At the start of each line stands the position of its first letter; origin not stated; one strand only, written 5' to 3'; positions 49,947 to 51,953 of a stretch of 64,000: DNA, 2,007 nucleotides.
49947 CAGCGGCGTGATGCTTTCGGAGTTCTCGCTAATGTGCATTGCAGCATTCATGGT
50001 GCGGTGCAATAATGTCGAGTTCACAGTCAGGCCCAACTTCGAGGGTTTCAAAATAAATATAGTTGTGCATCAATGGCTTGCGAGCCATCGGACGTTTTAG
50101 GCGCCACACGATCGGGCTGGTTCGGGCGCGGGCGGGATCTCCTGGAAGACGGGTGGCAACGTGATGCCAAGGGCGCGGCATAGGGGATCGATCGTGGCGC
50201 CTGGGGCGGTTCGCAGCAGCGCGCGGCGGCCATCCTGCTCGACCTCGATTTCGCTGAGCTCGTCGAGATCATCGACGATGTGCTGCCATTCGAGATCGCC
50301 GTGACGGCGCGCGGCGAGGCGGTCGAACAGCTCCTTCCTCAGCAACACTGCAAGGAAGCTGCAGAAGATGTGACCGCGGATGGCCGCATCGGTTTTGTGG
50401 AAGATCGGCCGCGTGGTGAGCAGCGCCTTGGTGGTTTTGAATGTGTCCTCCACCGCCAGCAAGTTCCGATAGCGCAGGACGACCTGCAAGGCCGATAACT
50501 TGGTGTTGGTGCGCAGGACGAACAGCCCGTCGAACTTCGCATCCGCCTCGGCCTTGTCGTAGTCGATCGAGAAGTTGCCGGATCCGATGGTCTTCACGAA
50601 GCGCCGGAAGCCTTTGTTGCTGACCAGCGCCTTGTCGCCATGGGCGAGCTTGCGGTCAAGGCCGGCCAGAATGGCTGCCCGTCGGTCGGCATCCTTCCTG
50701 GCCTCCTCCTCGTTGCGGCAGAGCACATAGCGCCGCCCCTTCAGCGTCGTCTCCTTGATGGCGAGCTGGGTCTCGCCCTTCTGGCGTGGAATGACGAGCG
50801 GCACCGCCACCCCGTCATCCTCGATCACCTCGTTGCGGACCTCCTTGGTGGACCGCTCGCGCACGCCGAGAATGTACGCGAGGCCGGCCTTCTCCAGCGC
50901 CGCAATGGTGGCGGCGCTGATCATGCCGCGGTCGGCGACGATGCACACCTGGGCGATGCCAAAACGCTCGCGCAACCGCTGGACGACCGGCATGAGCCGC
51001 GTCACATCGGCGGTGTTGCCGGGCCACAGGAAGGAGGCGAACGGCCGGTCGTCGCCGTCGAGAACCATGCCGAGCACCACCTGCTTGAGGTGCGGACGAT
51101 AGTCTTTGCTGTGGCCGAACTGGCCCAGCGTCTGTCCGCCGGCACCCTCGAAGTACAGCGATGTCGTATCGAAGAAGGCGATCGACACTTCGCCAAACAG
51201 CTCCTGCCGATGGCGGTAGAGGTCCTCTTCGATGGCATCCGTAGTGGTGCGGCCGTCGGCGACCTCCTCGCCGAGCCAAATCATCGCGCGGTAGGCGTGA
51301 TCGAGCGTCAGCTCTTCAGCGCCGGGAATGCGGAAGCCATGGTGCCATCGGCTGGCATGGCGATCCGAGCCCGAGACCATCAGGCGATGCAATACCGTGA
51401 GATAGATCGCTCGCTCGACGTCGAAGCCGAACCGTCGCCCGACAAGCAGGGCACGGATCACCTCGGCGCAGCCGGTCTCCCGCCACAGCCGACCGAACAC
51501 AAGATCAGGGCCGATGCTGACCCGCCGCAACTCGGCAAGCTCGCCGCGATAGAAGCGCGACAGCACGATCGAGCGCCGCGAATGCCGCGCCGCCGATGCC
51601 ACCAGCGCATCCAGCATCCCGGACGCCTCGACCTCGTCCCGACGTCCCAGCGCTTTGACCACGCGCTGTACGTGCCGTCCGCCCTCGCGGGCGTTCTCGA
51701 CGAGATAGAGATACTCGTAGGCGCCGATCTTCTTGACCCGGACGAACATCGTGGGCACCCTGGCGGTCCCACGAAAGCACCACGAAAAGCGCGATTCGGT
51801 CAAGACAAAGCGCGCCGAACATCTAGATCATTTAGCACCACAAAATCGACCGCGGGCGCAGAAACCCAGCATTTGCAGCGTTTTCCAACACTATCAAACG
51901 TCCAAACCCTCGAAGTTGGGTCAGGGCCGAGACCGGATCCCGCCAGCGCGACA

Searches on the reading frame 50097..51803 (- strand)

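Call 63: search_protein_families(library=pfam, proteins=[window:50097-51803:-], max_evalue=0.0001)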
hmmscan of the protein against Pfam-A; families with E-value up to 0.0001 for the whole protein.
window:50097-51803:- (568 aa): 1 family
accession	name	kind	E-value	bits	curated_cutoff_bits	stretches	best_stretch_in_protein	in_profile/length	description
PF01609.27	DDE_Tnp_1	-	3.7e-10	40.3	23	1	211-488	9-200/200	Transposase DDE domain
